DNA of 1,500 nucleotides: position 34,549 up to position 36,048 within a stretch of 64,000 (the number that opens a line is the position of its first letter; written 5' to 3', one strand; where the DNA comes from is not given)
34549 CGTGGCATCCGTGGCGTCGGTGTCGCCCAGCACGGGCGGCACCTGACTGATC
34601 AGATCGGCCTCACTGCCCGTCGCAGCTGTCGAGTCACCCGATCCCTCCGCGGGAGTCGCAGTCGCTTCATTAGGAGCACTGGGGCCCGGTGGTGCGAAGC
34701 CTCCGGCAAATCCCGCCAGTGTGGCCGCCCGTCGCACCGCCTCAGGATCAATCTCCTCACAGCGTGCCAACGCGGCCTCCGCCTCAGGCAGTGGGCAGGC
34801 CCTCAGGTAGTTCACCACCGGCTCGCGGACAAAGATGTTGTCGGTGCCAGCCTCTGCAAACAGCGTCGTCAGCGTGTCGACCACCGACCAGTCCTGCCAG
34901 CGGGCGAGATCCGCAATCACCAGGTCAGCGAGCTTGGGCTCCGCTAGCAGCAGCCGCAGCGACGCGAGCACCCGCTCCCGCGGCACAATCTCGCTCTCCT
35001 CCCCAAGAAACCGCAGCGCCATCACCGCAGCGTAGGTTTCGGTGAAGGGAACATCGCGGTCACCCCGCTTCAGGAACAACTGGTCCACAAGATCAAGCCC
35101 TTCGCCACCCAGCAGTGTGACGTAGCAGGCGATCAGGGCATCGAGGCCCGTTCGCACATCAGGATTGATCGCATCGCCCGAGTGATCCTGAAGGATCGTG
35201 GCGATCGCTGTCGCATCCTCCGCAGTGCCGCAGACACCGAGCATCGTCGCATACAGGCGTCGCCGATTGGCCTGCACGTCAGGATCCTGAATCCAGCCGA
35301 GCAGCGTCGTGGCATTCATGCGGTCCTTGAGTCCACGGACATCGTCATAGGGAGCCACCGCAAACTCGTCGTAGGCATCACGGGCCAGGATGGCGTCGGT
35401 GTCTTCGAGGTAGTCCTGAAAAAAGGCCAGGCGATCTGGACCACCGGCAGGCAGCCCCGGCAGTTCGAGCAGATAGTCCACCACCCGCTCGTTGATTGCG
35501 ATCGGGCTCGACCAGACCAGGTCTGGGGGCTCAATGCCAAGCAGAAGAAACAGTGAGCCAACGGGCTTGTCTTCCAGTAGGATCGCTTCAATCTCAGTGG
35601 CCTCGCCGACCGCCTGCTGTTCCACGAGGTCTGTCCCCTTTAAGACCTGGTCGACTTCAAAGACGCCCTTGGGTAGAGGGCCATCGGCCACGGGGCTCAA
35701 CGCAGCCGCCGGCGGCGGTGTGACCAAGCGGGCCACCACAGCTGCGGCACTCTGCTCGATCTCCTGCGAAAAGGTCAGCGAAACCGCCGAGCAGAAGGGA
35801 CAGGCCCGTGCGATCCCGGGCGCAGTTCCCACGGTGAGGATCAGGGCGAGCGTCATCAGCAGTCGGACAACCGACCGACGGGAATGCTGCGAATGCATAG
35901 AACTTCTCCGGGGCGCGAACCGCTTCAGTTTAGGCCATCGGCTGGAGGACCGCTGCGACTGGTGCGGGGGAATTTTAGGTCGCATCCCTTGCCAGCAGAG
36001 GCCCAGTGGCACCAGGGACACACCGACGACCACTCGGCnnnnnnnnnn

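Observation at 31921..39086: Seven-gene envelope operon: MacB/FtsX ABC pair, OMP barrel, two DUF3299-like and two CPFC-headed proteins, with no membrane-fusion adaptor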

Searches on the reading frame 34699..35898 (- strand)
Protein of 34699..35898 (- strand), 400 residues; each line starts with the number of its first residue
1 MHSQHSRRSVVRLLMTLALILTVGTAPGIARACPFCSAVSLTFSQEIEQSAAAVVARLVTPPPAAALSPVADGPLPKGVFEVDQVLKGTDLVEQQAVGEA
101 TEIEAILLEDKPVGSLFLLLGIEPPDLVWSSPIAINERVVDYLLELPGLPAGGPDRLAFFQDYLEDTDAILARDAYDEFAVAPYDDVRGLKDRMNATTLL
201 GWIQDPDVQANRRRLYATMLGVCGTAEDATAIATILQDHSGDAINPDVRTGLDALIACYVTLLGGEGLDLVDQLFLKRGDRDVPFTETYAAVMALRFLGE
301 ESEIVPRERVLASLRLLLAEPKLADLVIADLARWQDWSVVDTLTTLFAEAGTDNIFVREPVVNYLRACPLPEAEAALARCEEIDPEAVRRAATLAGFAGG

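Call 30: find_homologous_proteins(query=window:34699-35898:-, max_evalue=0.001)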
Query window:34699-35898:- (400 aa): 2226 proteins with E <= 0.001 among 8000 candidates; the best 120 are listed.
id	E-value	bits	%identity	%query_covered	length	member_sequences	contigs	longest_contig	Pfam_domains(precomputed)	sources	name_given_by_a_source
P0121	2.0e-257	872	100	100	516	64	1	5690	-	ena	-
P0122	3.5e-231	785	90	100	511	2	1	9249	-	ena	-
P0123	3.5e-226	769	87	100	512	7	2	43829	-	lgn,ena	-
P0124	2.8e-223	759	87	100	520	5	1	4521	-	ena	-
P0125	6.4e-220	748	86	99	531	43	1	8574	-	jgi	jgi:hypothetical protein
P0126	1.2e-217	741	86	100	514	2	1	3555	-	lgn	-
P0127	1.5e-217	740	85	99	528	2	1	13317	-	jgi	-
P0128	1.9e-216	737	85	100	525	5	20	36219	-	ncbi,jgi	jgi:hypothetical protein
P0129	1.4e-215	734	88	94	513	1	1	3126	-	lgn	-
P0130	1.5e-215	734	84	100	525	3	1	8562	-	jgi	jgi:hypothetical protein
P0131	1.9e-215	733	87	95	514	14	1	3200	-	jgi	jgi:hypothetical protein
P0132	2.7e-208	710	82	97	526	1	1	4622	-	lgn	-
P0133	1.7e-173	595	73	98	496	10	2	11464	PF13646.13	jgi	-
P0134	6.0e-173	593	71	96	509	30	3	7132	-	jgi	jgi:hypothetical protein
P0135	1.0e-172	593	70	98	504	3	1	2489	-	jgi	jgi:hypothetical protein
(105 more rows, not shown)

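Call 40: search_protein_representatives(alignment_id=A2)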
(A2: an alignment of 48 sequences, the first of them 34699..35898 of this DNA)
Query: 48 sequences, 388 profile positions. Proteins with E-value up to 0.001 (for the whole library): 2635; up to 1e-10: 1945; up to 1e-30: 1032. The best 150 are listed.
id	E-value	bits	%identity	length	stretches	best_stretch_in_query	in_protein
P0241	1.8e-142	491.4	-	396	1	10-388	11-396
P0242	1.7e-135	468.4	-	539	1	10-387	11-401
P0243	1.2e-122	426.1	-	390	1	11-384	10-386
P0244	1.9e-114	399.1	-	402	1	16-386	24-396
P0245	2.2e-113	395.6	-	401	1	14-386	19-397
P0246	2.9e-107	375.4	-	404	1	93-362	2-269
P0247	1.3e-102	360.1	-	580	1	12-379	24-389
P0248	4.3e-101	355.1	-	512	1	9-379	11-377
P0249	1.1e-100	353.8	-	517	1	12-379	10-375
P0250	2.5e-100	352.6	-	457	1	10-313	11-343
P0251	1.4e-99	350.2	-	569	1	15-384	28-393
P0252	6.6e-99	347.9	-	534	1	20-381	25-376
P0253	1.4e-98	346.8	-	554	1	10-379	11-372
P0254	4.4e-98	345.2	-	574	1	16-379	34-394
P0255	4.4e-98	345.2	-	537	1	11-379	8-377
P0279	1.1e-91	324.2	-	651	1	8-379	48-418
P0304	7.1e-88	311.6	-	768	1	22-380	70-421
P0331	1.4e-85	304.0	-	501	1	12-382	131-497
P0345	8.2e-85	301.5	-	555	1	23-380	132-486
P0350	1.0e-83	297.9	-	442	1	14-379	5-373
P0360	2.4e-82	293.4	-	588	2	9-268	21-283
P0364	6.1e-82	292.1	-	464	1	12-380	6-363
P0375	4.9e-81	289.1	-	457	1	14-386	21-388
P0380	2.4e-80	286.9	-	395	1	11-378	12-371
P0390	1.0e-79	284.8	-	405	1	7-381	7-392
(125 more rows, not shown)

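Call 41: predict_structure(alignment_id=A2)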
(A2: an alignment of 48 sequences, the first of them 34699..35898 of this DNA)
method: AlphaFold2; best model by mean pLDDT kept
length: 400 residues; sequences in the alignment: 48
mean_pLDDT: 87.7   pTM: 0.81
mean pLDDT of the five models: 87.7, 87.5, 86.3, 86.1, 81.7
residues with pLDDT >= 90: 255; 70-90: 103; 50-70: 33; < 50: 9
segments of 3 or more residues with pLDDT < 50: 25-30
pLDDT, mean of each block of 10 residues (from residue 1): 61 82 51 57 92 96 88 87 93 67 89 96 84 95 95 96 95 94 94 97 90 93 97 86 75 94 94 86 88 94 91 93 91 95 94 84 95 97 93 70
secondary structure, 60 per line:
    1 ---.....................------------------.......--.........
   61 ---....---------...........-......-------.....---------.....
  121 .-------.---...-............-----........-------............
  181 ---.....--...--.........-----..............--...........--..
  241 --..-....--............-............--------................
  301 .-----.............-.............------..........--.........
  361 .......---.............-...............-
elements in order: H4-24 H43-49 E52-60 H64-67 E77-87 H89-94 E102-106 E116-121 E133-135 H137-148 H154-161 H169-180 H184-188 H196-204 H210-223 H226-236 H246-249 H252-263 H265-276 H285-301 H307-319 H321-333 H340-349 H352-367 H371-383 H385-399
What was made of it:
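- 34348..35898 (-): CPFC-A, a core component. Predicted layout: Sec signal peptide ending AxA, invariant CPFC at the predicted mature N-terminus, OB-like beta domain, HEAT/ARM solenoid with a CPxP cysteine, disordered tail and a C-terminal TM anchor. The start could instead be ATG 35985. AF2 model: pLDDT 87.7, pTM 0.81 (call 41).
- The CPFC segment has low pLDDT in the model (call 41), and coordinates could not be inspected. CPxP is the TusA-type motif, and in the model it sits just before a helix (helix 371-383, call 41).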

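Call 44: fold_search(model_id=the predicted structure, library=pdb)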
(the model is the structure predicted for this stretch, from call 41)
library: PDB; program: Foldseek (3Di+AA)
matches with E <= 10: 891; with E <= 0.001: 2
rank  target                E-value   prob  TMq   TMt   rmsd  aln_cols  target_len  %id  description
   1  4d4z_A                5.6e-04  1.00  0.25  0.34  11.5       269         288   19  STRUCTURE OF HUMAN DEOXYHYPUSINE HYDROXYLASE in complex with glycerol (released 2015-04-15)
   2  4d4z_B                7.8e-04  1.00  0.25  0.33  11.3       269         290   18  STRUCTURE OF HUMAN DEOXYHYPUSINE HYDROXYLASE in complex with glycerol (released 2015-04-15)
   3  6s9p_B                6.4e-03  1.00  0.32  0.36   9.0       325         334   13  Designed Armadillo Repeat protein internal Lock2 fused to target peptide KRKAKITWKR (released 2020-02-19)
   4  6s9o_B                7.8e-03  1.00  0.30  0.34  10.3       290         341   15  Designed Armadillo Repeat protein internal Lock1 fused to target peptide KRKRKLKFKR (released 2020-02-19)
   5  1pxu                  8.9e-03  1.00  0.19  0.48   4.9       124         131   14  Crystal structure of chicken NtA from a eukaryotic source at 2.2A resolution (released 2004-06-29)
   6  6s9o_D                1.2e-02  1.00  0.33  0.37   8.8       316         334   12  Designed Armadillo Repeat protein internal Lock1 fused to target peptide KRKRKLKFKR (released 2020-02-19)
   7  1jb3                  1.4e-02  1.00  0.19  0.50   4.7       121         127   13  The Laminin-Binding Domain of Agrin is structurally related to N-TIMP-1 (released 2001-08-08)
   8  4rv1_D                1.4e-02  0.99  0.28  0.27  10.9       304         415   14  Crystal Structure of Engineered Protein. Northeast Structural Genomics Consortium (NESG) Target OR497. (released 2014-12-10)
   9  4rv1_A                1.5e-02  0.96  0.23  0.22  12.5       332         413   14  Crystal Structure of Engineered Protein. Northeast Structural Genomics Consortium (NESG) Target OR497. (released 2014-12-10)
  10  3i70                  1.6e-02  1.00  0.20  0.53   4.7       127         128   12  Long-wavelength structure of NtA (released 2010-03-02)
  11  6sa8_A                2.0e-02  0.99  0.31  0.21  10.2       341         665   13  ring-like DARPin-Armadillo fusion H83_D01 (released 2019-11-20)
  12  6sa7_A                2.2e-02  0.99  0.31  0.27   9.2       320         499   13  DARPin-Armadillo fusion C8long83 (released 2019-11-20)
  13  4pw4                  2.2e-02  0.80  0.27  0.15  13.1       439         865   14  Crystal structure of Aminopeptidase N in complex with phosphonic acid analogue of homophenylalanine L-(R)-hPheP (released 2014-06-25)
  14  7q1f_C                2.8e-02  1.00  0.37  0.61   5.7       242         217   18  CPAP:TUBULIN:IE5 ALPHAREP COMPLEX (released 2022-04-20)
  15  4rv1_B                2.9e-02  0.99  0.28  0.27   8.6       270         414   16  Crystal Structure of Engineered Protein. Northeast Structural Genomics Consortium (NESG) Target OR497. (released 2014-12-10)
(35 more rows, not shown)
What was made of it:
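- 34348..35898 (-): Foldseek finds HEAT/ARM proteins, and NtA/TIMP matches for the beta domain (call 44).
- HEAT/ARM solenoids are typically protein-binding (Foldseek hits, call 44). The CPFC lies in a low-confidence coil ahead of an OB-like domain (calls 41, 44).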

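Call 49: find_related_loci(query=A5, collection=metagenome_contigs, flank=10000)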
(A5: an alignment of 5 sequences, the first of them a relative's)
Query A5 (464 aa) in metagenome_contigs; peptide patterns used: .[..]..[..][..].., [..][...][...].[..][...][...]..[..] (x = any residue, [..] = any of these).
600 stretches matched a pattern (row limit reached: there are more); 443 encode a relative of the query (tblastn E <= 1e-3); the best 80 are kept; 80 distinct loci.
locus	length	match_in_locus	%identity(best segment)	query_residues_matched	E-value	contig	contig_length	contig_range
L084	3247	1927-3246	51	6-446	6e-155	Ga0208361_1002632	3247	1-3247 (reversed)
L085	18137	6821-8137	51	21-459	7e-147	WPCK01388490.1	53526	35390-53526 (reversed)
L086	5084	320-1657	48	5-451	2e-136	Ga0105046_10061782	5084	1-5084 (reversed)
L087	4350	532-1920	46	7-447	3e-133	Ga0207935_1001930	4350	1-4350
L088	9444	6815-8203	46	7-447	4e-131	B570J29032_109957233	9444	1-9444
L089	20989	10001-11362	46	6-447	3e-129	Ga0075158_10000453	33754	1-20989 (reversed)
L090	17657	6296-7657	46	6-447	3e-129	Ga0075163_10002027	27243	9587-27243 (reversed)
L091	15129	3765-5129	47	24-449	6e-127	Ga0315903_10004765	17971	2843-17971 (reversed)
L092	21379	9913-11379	44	3-447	2e-126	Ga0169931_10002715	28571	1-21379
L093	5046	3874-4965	50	1-365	4e-120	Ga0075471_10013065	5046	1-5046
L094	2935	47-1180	50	4-365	1e-122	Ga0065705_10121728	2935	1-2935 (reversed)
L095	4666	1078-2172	48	24-379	1e-116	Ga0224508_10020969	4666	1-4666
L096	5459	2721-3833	48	8-369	1e-115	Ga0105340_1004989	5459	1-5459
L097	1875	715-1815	47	24-381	4e-123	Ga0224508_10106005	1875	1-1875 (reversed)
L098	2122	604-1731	47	24-384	1e-121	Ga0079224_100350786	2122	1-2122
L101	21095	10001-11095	47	7-372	4e-112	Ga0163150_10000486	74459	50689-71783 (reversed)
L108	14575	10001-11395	42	6-452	1e-110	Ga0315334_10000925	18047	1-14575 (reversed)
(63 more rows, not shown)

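Call 53: search_protein_families(library=pfam, proteins=[L089:8936-9421:-, L089:8296-8886:-, L089:6687-8255:-, L089:12885-15044:-, L101:8374-9570:-, L101:12036-13142:+, L101:13146-14315:+, L101:14327-16120:+, L108:9166-9693:+, L108:12885-14174:-], max_evalue=0.001)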
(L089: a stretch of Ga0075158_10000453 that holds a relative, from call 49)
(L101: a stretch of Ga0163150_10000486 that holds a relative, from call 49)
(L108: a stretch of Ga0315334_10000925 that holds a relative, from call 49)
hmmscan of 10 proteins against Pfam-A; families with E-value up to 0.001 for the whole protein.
L089:8936-9421:- (161 aa): 4 families
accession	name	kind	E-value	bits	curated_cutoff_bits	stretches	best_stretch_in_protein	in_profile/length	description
PF04545.22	Sigma70_r4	-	2.3e-10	40.3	24.1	1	106-154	1-49/50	Sigma-70, region 4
PF08281.18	Sigma70_r4_2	-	2.9e-10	40.1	25.7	1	104-152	5-53/54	Sigma-70, region 4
PF04542.20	Sigma70_r2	-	1.2e-08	35.1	24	1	30-73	23-71/71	Sigma-70 region 2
PF07638.17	Sigma70_ECF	-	3.9e-05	24.1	21.1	1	55-149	79-175/185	ECF sigma factor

L089:8296-8886:- (196 aa): 0 families

L089:6687-8255:- (522 aa): 0 families

L089:12885-15044:- (719 aa): 2 families
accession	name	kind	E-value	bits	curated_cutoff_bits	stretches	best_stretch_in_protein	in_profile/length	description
PF02540.23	NAD_synthase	-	1.9e-18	66.9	21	1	394-649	8-222/242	NAD synthase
PF00795.27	CN_hydrolase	-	8.7e-17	61.7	23.2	1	68-330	10-253/256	Carbon-nitrogen hydrolase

L101:8374-9570:- (398 aa): 1 family
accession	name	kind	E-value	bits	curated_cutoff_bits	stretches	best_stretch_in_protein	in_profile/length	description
PF00487.30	FA_desaturase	-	1.9e-21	77.4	29.7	1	86-343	10-244/253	Fatty acid desaturase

L101:12036-13142:+ (368 aa): 4 families
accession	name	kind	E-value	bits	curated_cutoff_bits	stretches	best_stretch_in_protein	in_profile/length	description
PF01041.23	DegT_DnrJ_EryC1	-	5.4e-51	174.3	19.8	1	14-343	3-343/360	DegT/DnrJ/EryC1/StrS aminotransferase family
PF00266.25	Aminotran_5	-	2.8e-07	30.3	21.5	1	57-163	66-179/371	Aminotransferase class-V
PF00155.27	Aminotran_1_2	-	1.7e-05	24.6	19.7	1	29-148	33-168/361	Aminotransferase class I and II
PF01212.27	Beta_elim_lyase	-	7.3e-05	22.7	27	1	42-217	37-228/288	Beta-eliminating lyase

L101:13146-14315:+ (389 aa): 2 families
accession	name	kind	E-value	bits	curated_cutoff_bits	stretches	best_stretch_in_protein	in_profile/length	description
PF02581.23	TMP-TENI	-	1.5e-48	165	27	1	166-344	1-180/180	Thiamine monophosphate synthase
PF17792.6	ThiD2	-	1e-38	132.9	23.5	1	26-147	1-122/124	ThiD2 family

L101:14327-16120:+ (597 aa): 17 families
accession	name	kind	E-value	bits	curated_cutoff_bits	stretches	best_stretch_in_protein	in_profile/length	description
PF13844.12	Glyco_transf_41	-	6.1e-86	289.2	25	2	392-576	358-542/543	Glycosyl transferase family 41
PF07719.23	TPR_2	-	4.8e-21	73.5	27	1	105-136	2-33/34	Tetratricopeptide repeat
PF00515.34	TPR_1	-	1.4e-18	66.2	27.8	1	106-136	3-33/34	Tetratricopeptide repeat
PF13414.12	TPR_11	-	3.2e-18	65.6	26.8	2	46-80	4-38/42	TPR repeat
PF13181.12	TPR_8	-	1.1e-16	59.9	25.7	1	105-136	2-33/34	Tetratricopeptide repeat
PF13428.12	TPR_14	-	7.3e-16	57.5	23.5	0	37-77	2-42/44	Tetratricopeptide repeat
PF13432.12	TPR_16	-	2.2e-15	57.2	32.7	2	6-70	1-65/65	Tetratricopeptide repeat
PF14559.12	TPR_19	-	5.3e-14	52.7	25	1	15-71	4-60/68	Tetratricopeptide repeat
PF13431.12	TPR_17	-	9.9e-13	47.7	24.4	0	60-90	3-33/34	Tetratricopeptide repeat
PF13371.12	TPR_9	-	1.4e-10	41.5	35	1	11-70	4-63/73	Tetratricopeptide repeat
PF13424.12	TPR_12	-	3.8e-10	40.3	30.1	1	72-134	5-75/77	Tetratricopeptide repeat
PF13176.12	TPR_7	-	3.3e-09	36.5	27.9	0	5-30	2-27/36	Tetratricopeptide repeat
PF23914.1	TPR_CcmH_CycH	-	1e-08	35.6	42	0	15-85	29-99/158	Cytochrome c-type biogenesis protein H TPR domain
PF13174.12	TPR_6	-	9.1e-08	32.7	26.3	0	4-34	2-32/33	Tetratricopeptide repeat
PF13374.12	TPR_10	-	8.3e-07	29.3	27.5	0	72-98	4-30/42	Tetratricopeptide repeat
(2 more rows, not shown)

L108:9166-9693:+ (175 aa): 0 families

L108:12885-14174:- (429 aa): 1 family
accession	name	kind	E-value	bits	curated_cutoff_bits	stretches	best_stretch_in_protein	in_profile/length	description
PF14486.12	DUF4432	-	1.9e-101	339.3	32.5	1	89-390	4-302/304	Domain of unknown function (DUF4432)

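Call 54: list_cluster_members(proteins=[P0390, P0380, P0375, P0364, P0350, P0304, P0331, P0345, P0360, P0279])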
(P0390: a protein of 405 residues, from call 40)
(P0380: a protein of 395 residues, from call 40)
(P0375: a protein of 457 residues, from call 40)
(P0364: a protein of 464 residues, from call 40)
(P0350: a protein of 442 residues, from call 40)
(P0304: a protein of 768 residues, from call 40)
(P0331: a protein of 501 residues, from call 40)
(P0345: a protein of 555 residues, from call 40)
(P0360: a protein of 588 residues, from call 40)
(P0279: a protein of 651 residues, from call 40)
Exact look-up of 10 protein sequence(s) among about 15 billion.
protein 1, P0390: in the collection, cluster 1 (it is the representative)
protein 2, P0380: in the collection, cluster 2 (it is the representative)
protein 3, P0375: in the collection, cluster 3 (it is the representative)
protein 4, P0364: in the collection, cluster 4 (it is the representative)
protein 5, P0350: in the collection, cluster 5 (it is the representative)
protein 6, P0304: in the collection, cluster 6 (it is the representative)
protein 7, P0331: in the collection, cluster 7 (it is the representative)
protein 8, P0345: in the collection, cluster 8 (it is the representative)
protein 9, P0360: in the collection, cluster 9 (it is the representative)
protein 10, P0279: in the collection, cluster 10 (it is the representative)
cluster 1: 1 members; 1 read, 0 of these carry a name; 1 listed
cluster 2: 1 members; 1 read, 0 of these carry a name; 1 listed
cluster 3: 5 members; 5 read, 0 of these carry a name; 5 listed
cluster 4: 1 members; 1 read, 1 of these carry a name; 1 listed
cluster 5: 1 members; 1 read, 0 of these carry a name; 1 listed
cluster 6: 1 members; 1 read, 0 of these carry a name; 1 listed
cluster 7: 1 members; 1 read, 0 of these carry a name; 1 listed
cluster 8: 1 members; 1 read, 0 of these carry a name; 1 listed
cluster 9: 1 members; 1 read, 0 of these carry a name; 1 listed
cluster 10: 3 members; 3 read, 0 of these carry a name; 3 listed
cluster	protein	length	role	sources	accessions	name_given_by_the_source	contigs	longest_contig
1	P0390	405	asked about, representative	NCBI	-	-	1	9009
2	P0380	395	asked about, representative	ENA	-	-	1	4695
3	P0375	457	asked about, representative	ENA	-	-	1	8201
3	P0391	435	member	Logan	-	-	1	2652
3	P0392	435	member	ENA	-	-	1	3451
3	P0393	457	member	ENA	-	-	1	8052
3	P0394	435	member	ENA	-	-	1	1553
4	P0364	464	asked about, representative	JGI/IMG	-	hypothetical protein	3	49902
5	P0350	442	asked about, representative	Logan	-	-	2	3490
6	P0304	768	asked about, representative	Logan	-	-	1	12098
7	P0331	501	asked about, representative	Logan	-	-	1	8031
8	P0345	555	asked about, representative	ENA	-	-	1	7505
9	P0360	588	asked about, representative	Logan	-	-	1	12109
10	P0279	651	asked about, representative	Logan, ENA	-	-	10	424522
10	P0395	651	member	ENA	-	-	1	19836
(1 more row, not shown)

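Call 82: search_solved_structures(query=A2, max_evalue=10)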
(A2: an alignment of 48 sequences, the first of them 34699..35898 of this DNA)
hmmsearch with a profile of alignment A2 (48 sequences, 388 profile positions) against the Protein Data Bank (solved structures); distinct sequences matched with E-value up to 10: 0.
